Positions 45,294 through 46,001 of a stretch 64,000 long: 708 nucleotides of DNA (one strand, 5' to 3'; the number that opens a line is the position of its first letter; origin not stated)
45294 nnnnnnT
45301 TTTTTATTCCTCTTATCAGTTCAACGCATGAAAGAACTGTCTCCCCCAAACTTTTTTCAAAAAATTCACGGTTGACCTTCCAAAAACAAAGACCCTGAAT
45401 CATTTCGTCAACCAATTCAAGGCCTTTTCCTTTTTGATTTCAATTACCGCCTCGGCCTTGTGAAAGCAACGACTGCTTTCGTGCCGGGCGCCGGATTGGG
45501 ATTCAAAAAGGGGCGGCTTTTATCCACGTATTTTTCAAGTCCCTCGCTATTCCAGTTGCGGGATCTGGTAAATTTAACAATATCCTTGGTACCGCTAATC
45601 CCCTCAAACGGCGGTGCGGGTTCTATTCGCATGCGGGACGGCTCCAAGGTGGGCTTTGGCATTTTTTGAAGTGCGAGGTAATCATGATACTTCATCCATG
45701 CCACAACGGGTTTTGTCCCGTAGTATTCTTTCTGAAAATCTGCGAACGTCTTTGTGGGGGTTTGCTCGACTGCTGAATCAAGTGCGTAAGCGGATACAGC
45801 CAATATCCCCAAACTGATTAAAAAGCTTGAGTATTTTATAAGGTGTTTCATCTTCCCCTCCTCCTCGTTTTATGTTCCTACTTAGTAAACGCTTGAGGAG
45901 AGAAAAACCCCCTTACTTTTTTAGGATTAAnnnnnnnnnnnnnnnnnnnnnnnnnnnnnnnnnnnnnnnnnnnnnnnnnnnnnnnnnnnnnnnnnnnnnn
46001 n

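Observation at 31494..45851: Novel secreted paralog family with an internal GTKD[IV]VAF(T/L)R repeat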

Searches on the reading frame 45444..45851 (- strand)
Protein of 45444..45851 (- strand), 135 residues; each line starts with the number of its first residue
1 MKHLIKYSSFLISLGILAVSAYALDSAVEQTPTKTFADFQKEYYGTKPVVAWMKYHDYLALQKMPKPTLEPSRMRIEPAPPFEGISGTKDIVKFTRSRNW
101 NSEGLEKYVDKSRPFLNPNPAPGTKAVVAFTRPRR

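Call 5: search_protein_families(library=pfam, proteins=[window:45444-45851:-], max_evalue=10)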
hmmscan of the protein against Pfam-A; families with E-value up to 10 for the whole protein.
window:45444-45851:- (135 aa): 0 families

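Call 6: search_protein_families(library=ncbifam, proteins=[window:45444-45851:-], max_evalue=10)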
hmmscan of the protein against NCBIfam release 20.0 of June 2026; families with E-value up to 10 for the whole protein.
window:45444-45851:- (135 aa): 0 families

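Call 7: find_homologous_proteins(query=window:45444-45851:-, max_evalue=0.01)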
Query window:45444-45851:- (135 aa): 4 proteins with E <= 0.01 among 14 candidates.
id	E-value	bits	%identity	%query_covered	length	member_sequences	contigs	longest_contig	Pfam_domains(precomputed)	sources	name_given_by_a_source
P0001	2.4e-85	301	100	100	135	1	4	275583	-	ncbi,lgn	-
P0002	3.0e-70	252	87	100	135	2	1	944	-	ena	-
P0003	5.4e-70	252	83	100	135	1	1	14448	-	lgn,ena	-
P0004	6.1e-26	109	55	77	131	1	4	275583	-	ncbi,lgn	-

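Call 10: find_encoding_contigs(protein=P0003, flank=10000, max_places=6)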
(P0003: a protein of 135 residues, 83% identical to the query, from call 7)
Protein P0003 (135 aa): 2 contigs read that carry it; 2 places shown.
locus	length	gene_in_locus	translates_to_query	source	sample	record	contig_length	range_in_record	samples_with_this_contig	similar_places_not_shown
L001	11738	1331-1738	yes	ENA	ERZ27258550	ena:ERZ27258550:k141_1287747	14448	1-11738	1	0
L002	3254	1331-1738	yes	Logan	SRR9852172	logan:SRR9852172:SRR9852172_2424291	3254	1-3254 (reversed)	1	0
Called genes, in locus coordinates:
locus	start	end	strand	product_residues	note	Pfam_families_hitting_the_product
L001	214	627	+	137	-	-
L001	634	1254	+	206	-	PF04542:Sigma70_r2, PF08281:Sigma70_r4_2, PF04545:Sigma70_r4 (weak)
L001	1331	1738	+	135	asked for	-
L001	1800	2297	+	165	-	-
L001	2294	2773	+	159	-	PF13801:Metal_resist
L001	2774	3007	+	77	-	PF10771:DUF2582 (weak)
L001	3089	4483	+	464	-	PF02321:OEP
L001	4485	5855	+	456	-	PF19335:HMBD, PF25954:Beta-barrel_RND_2, PF25944:Beta-barrel_RND, PF25967:RND-MFP_C (weak), PF25975:CzcB_C, PF25989:YknX_C (weak)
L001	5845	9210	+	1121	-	PF00873:ACR_tran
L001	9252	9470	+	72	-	-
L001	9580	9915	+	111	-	-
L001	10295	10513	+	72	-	PF10771:DUF2582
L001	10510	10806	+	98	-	-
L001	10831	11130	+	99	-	PF02922:CBM_48, PF16561:AMPK1_CBM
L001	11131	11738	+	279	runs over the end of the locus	PF18306:LDcluster4, PF04945:YHS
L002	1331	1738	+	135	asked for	-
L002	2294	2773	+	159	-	PF13801:Metal_resist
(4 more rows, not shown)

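Call 12: find_encoding_contigs(protein=P0001, flank=1000, max_places=4)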
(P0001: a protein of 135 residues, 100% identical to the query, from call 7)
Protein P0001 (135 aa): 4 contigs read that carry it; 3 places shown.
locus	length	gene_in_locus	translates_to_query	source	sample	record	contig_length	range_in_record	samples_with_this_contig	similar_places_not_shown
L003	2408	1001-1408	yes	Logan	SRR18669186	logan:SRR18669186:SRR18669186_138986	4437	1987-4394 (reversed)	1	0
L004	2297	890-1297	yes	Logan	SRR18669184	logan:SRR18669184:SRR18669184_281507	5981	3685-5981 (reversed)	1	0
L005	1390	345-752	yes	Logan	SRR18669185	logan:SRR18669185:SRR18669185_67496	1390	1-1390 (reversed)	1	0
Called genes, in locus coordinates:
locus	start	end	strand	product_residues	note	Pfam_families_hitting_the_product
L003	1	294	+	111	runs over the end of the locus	?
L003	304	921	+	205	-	PF07638:Sigma70_ECF (weak), PF04542:Sigma70_r2, PF08281:Sigma70_r4_2, PF04545:Sigma70_r4 (weak)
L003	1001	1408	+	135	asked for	-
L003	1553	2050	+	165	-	-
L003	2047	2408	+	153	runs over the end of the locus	PF13801:Metal_resist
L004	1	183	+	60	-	?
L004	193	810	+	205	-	PF07638:Sigma70_ECF (weak), PF04542:Sigma70_r2, PF08281:Sigma70_r4_2, PF04545:Sigma70_r4 (weak)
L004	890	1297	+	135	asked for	-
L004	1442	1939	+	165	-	-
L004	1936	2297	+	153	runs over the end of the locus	PF13801:Metal_resist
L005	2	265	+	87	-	?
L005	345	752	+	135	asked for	-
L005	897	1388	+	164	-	?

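Call 21: search_protein_representatives(alignment_id=A2)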
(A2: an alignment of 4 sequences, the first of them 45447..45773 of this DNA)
Query: 4 sequences, 109 profile positions. Proteins with E-value up to 0.001 (for the whole library): 49; up to 1e-10: 25; up to 1e-30: 2. The best 49 are listed.
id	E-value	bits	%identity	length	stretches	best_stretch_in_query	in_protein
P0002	6.6e-61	219.4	-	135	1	1-109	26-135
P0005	1.8e-38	147.2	-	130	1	5-106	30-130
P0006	1.5e-23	99.3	-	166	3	4-54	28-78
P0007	4.3e-23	97.8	-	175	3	6-53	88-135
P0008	7.1e-20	87.4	-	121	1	6-106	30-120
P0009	1.2e-19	86.7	-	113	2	2-52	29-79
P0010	3.5e-19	85.2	-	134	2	7-53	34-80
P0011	4.7e-19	84.7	-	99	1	3-72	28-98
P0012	5.2e-19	84.6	-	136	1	1-103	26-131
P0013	5.1e-17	78.2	-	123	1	6-68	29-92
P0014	3.7e-16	75.4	-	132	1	5-105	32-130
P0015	1.7e-15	73.4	-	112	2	5-52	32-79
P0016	5.8e-14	68.4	-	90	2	4-54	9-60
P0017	8.0e-14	67.9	-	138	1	6-105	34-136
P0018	1.5e-13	67.1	-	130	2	6-53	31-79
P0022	1.7e-12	63.6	-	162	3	7-34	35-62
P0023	3.1e-12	62.8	-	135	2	7-34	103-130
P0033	2.0e-09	53.8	-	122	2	7-37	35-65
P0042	5.0e-07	46.1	-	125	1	2-83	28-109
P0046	7.3e-06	42.3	-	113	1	5-60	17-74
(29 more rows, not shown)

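Call 26: find_related_loci(query=A4, collection=genome_contigs, flank=8000)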
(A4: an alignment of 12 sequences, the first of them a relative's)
Query A4 (135 aa) in genome_contigs; peptide patterns used: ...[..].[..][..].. (x = any residue, [..] = any of these).
5 stretches matched a pattern; 1 encode a relative of the query (tblastn E <= 1e-3); 1 distinct loci.
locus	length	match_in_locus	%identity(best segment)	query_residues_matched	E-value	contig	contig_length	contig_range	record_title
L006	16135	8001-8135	56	34-78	5e-15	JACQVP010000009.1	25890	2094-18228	MAG: Candidatus Omnitrophota bacterium isolate NC_groundwater_1466_Ag_S-0.65um_60_22 S_p65_S5_coassembly_k141_486554, wh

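Call 28: find_related_loci(query=A4, collection=metagenome_contigs, flank=8000)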
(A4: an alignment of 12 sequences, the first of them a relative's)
Query A4 (135 aa) in metagenome_contigs; peptide patterns used: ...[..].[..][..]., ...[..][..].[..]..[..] (x = any residue, [..] = any of these).
514 stretches matched a pattern; 10 encode a relative of the query (tblastn E <= 1e-3); 10 distinct loci.
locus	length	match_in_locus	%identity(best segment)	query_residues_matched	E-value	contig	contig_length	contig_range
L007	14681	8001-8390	54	1-132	1e-41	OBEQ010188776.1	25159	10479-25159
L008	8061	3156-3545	54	1-132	1e-41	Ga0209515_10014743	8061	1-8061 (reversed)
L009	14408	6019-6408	53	1-132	3e-39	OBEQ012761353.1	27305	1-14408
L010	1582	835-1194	40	1-132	9e-21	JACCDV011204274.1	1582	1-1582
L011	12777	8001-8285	48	14-101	2e-20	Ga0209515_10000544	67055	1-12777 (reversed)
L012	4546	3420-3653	50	23-98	8e-20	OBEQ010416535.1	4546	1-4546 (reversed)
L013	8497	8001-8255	48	12-96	3e-19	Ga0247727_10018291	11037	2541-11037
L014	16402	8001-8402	34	1-132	2e-18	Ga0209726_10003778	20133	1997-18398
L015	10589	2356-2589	45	1-78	3e-17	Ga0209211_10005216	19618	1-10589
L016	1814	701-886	49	9-75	3e-13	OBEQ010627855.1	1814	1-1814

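Call 32: find_homologous_proteins(query=A3, max_evalue=0.001)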
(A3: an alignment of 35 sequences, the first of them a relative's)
Query A3 (35 sequences) (135 aa, profile of the alignment): 8 proteins with E <= 0.001 among 8000 candidates.
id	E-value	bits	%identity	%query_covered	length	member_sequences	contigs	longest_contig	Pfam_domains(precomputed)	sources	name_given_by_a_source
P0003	2.5e-41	159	83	100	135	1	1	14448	-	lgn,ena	-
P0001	4.0e-39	151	100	100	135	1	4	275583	-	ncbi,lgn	-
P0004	1.2e-37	147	55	77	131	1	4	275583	-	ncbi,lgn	-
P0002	4.1e-37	145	87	100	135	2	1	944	-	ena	-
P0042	5.1e-32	128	36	79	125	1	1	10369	-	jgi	-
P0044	2.3e-29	120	36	59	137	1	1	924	-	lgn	-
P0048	3.9e-26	109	32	57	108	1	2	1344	-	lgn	-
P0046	4.3e-21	93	39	50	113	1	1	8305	-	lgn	-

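Call 38: search_solved_structures(query=A3, max_evalue=10)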
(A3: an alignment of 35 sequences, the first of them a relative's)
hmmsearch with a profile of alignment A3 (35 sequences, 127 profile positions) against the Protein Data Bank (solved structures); distinct sequences matched with E-value up to 10: 3.
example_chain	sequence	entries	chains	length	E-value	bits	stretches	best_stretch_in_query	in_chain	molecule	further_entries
2kae_A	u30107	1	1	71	0.039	17.2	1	40-61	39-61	GATA-type transcription factor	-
2i13_A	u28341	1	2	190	0.12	15.6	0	23-49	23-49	Aart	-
1ybe_A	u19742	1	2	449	1.2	12.4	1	17-70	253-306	Nicotinate phosphoribosyltransferase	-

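Call 40: predict_structure(alignment_id=A3)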
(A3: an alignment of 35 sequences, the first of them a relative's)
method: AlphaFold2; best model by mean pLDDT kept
length: 135 residues; sequences in the alignment: 35
mean_pLDDT: 70.7   pTM: 0.34
mean pLDDT of the five models: 70.7, 69.9, 69.6, 69.6, 69.3
residues with pLDDT >= 90: 23; 70-90: 37; 50-70: 70; < 50: 5
segments of 3 or more residues with pLDDT < 50: 113-117
pLDDT, mean of each block of 10 residues (from residue 1): 83 82 60 85 95 94 76 70 55 59 58 50 59 59
secondary structure, 60 per line:
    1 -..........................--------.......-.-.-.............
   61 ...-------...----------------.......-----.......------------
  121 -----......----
elements in order: H2-27 H36-42 H48-63 H90-96 H102-108 H126-131

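Call 47: fold_search(model_id=the predicted structure, library=pdb)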
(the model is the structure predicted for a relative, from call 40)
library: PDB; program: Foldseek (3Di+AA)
matches with E <= 10: 5; with E <= 0.001: 0
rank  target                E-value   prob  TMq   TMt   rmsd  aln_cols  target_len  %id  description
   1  8c81_B                2.7e+00  0.08  0.20  0.06  13.7        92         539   12  Cryo-EM structure of the yeast SPT-Orm1-Sac1 complex (released 2023-10-11)
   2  8c80_B                3.5e+00  0.05  0.19  0.06  15.3       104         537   13  Cryo-EM structure of the yeast SPT-Orm1-Monomer complex (released 2023-10-11)
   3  9i05_AF               4.0e+00  0.06  0.13  0.23  10.8        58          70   14  Cryo-EM structure of the large subunit of the mitochondrial ribosome from Toxoplasma gondii (released 2025-06-11)
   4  6cp5_7                5.3e+00  0.03  0.12  0.21  12.6        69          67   19  Monomer yeast ATP synthase Fo reconstituted in nanodisc with inhibitor of oligomycin bound generated from focused refi (released 2018-04-11)
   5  6i7e                  8.4e+00  0.07  0.16  0.04   4.5        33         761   24  Plasmodium falciparum Myosin A, Pre-powerstroke (released 2019-08-07)

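Call 49: find_encoding_contigs(protein=P0042, flank=6000, max_places=3)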
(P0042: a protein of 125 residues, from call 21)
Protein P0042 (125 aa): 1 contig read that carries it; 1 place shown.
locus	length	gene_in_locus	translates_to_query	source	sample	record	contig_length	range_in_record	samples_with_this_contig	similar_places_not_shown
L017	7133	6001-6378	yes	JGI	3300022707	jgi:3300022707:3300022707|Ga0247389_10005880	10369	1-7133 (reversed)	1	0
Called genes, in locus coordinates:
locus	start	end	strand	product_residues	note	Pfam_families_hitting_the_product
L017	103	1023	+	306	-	PF01370:Epimerase, PF13460:NAD_binding_10, PF16363:GDP_Man_Dehyd, PF08338:DUF1731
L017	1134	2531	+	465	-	PF04773:FecR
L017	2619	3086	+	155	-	PF06172:Cupin_5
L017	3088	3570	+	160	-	PF09394:Inhibitor_I42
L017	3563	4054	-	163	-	-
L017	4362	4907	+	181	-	PF01965:DJ-1_PfpI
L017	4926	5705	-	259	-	PF03306:AAL_decarboxy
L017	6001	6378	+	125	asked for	-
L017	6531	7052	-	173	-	PF07719:TPR_2 (faint), PF13414:TPR_11 (weak), PF00515:TPR_1 (faint), PF14559:TPR_19 (weak), PF13181:TPR_8 (faint), PF13431:TPR_17 (faint)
